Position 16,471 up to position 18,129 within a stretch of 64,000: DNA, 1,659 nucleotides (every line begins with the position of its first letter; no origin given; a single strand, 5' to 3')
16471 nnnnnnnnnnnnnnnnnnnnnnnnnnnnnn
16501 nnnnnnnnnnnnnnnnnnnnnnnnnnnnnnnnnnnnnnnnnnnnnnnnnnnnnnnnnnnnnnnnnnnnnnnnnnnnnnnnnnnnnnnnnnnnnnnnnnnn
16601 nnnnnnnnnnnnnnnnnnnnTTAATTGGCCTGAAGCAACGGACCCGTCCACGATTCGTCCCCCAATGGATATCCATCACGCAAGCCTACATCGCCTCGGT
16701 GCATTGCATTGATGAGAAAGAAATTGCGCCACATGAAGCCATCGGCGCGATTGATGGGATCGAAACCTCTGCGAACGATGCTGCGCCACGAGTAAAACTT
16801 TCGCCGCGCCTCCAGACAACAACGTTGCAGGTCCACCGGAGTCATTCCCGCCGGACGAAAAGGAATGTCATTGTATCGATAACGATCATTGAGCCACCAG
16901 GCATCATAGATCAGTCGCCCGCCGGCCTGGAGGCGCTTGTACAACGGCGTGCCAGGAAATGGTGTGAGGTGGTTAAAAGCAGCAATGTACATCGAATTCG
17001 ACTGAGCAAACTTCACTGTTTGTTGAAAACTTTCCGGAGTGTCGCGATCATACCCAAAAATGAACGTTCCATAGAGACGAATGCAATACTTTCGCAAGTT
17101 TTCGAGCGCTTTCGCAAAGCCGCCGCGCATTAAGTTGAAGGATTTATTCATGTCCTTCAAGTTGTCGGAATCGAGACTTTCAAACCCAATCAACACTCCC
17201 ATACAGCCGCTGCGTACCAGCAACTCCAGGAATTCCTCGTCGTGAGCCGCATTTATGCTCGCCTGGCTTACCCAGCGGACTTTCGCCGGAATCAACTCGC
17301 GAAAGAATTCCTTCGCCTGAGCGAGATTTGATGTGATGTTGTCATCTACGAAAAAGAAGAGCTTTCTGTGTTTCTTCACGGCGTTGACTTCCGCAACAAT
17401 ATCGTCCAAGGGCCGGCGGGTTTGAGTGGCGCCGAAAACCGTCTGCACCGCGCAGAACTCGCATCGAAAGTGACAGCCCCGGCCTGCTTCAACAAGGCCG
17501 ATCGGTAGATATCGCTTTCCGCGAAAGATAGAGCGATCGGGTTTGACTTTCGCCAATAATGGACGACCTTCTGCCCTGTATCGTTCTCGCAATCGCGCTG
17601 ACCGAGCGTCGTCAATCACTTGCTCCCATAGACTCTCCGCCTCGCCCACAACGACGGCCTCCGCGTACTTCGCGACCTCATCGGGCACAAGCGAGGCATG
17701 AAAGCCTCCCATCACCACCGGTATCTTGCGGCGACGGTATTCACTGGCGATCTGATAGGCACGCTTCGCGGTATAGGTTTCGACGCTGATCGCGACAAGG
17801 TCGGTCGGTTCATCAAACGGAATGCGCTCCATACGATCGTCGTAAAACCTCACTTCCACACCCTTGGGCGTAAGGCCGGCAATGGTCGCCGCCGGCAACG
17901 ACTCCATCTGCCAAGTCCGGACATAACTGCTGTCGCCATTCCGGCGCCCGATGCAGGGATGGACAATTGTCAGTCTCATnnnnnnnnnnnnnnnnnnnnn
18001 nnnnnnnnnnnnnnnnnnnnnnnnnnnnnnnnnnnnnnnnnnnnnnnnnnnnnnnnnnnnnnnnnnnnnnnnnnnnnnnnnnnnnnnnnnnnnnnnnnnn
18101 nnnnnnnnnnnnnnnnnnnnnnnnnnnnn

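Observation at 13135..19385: Operon of two B12-binding radical SAM paralogs, two GNAT-like proteins and a GH3 adenylating enzyme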

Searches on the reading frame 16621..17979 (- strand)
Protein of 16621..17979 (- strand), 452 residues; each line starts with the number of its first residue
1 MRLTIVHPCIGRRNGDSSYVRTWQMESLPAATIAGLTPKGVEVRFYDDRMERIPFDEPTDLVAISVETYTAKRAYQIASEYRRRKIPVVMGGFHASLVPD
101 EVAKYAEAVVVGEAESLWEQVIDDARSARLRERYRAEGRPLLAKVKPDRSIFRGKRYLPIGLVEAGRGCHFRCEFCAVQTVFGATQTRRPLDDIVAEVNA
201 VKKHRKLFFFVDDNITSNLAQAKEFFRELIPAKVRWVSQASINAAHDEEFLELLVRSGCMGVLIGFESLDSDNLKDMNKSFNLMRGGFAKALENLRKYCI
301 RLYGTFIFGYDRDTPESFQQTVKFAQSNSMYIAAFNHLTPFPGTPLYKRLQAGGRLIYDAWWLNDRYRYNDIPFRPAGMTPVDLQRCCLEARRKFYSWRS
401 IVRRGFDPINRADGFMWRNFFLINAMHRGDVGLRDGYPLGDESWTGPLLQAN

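Call 6: search_protein_families(library=pfam, proteins=[window:16621-17979:-], max_evalue=0.01)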
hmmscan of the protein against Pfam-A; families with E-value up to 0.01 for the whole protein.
window:16621-17979:- (452 aa): 3 families
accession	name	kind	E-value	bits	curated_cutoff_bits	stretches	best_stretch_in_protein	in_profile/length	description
PF04055.27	Radical_SAM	-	2.3e-15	57.6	29.5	1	165-325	3-166/166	Radical SAM superfamily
PF02310.24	B12-binding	-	1.3e-07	31.9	32.1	1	40-120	28-119/121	B12 binding domain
PF19864.5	Radical_SAM_N2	-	1.1e-05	25.4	29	1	77-137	77-137/151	Radical SAM proteins, N-terminal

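Call 7: search_protein_families(library=ncbifam, proteins=[window:16621-17979:-], max_evalue=0.01)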
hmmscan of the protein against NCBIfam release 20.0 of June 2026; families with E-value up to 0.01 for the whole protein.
window:16621-17979:- (452 aa): 26 families (the best 25 are shown)
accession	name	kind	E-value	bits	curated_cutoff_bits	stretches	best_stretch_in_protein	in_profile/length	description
TIGR03471.1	HpnJ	equivalog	8.7e-26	90.8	577.6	1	165-359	202-396/472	hopanoid biosynthesis associated radical SAM protein HpnJ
TIGR04479.1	bcpD_PhpK_rSAM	subfamily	2.6e-24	85.5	600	1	152-329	233-410/504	PhpK family radical SAM P-methyltransferase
TIGR02026.1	BchE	equivalog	1.4e-22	80.3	481.35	1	144-409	172-441/497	magnesium-protoporphyrin IX monomethyl ester anaerobic oxidative cyclase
TIGR04013.1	B12_SAM_MJ_1487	hypoth_equivalog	1.7e-20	73.2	251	1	48-208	33-200/382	TIGR04013 family B12-binding domain/radical SAM domain-containing protein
TIGR04072.2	rSAM_ladder_B12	equivalog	3.4e-20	72.1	360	1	69-361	81-383/443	lipid biosynthesis B12-binding/radical SAM protein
TIGR04014.1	B12_SAM_MJ_0865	equivalog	7.8e-19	67.8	360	1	73-348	56-356/434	methyl-coenzyme M reductase glutamine C-methyltransferase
NF050148.1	rSAM_ApyD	equivalog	3.6e-18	65.3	750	1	163-361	202-402/645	RiPP biosynthesis radical SAM protein ApyD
TIGR04295.1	B12_rSAM_oligo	hypoth_equivalog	3.9e-16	58.8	400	1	162-350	202-384/422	TIGR04295 family B12-binding domain-containing radical SAM protein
NF038361.1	rSAM_Sden_1168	equivalog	2.8e-15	55.9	575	1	152-360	277-483/560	Sden_1168 family B12-binding radical SAM P-methyltransferase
TIGR04367.1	HpnR_B12_rSAM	equivalog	2.2e-12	46.3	650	1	80-348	83-371/490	hopanoid C-3 methylase HpnR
NF033070.1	rSAM_AprD4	equivalog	1.8e-11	43.6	500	1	88-348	121-388/456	AprD4 family radical SAM diol-dehydratase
TIGR00089.1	TIGR00089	subfamily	8.3e-11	41.3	251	1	66-347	47-337/429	MiaB/RimO family radical SAM methylthiotransferase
NF040542.1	rSAM_RCCLKC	equivalog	2.9e-10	39.9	450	1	160-310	180-332/423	arsinothricin biosynthesis radical SAM protein ArsL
NF040546.1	rSAM_CUAEP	equivalog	9.4e-10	37.8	500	1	30-328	17-341/468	CUAEP/CCAEP-tail radical SAM (seleno)protein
NF033712.0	B12_rSAM_KedN5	subfamily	6e-09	34.6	700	1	160-338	195-380/624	KedN5 family methylcobalamin-dependent radical SAM C-methyltransferase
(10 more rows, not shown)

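Call 36: search_solved_structures(query=window:16621-17979:-, max_evalue=0.001)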
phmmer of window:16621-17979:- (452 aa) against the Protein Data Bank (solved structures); distinct sequences matched with E-value up to 0.001: 4.
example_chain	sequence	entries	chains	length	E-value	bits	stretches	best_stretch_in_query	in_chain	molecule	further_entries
6fd2_B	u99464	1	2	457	3.2e-09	39.1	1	159-348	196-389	Putative apramycin biosynthetic oxidoreductase 4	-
9ccb_A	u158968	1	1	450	6.3e-09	38.1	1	163-347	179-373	Radical SAM core domain-containing protein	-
9n1b_A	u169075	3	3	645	6.4e-07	31.5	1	154-339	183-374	Radical SAM protein | Radical SAM enzyme CysS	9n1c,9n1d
6wte_A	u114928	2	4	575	9e-06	27.7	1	160-346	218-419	B12-binding domain-containing protein | Tryptophan-C2-methyltransferase containing B12-binding domain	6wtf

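Call 59: search_protein_families(library=padloc, proteins=[window:16621-17979:-], max_evalue=0.001)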
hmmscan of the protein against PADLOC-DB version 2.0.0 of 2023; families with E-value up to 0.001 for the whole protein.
window:16621-17979:- (452 aa): 1 family
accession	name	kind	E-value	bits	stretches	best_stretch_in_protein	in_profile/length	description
PDLC04689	PDC-M51A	-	3.7e-08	30.6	1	164-349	188-373/420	-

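Call 81: search_solved_structures(query=A7, max_evalue=0.001)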
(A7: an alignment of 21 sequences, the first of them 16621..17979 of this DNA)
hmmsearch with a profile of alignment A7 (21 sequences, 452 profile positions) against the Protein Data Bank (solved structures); distinct sequences matched with E-value up to 0.001: 4.
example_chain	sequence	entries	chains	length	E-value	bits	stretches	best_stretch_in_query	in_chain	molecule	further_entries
9ccb_A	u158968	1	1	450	8.5e-13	51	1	163-348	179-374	Radical SAM core domain-containing protein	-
6fd2_B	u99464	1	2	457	4e-12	48.8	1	160-349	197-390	Putative apramycin biosynthetic oxidoreductase 4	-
6wte_A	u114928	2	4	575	6.1e-07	31.7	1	162-351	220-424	B12-binding domain-containing protein | Tryptophan-C2-methyltransferase containing B12-binding domain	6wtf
9n1b_A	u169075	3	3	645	2.7e-05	26.3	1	162-322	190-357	Radical SAM protein | Radical SAM enzyme CysS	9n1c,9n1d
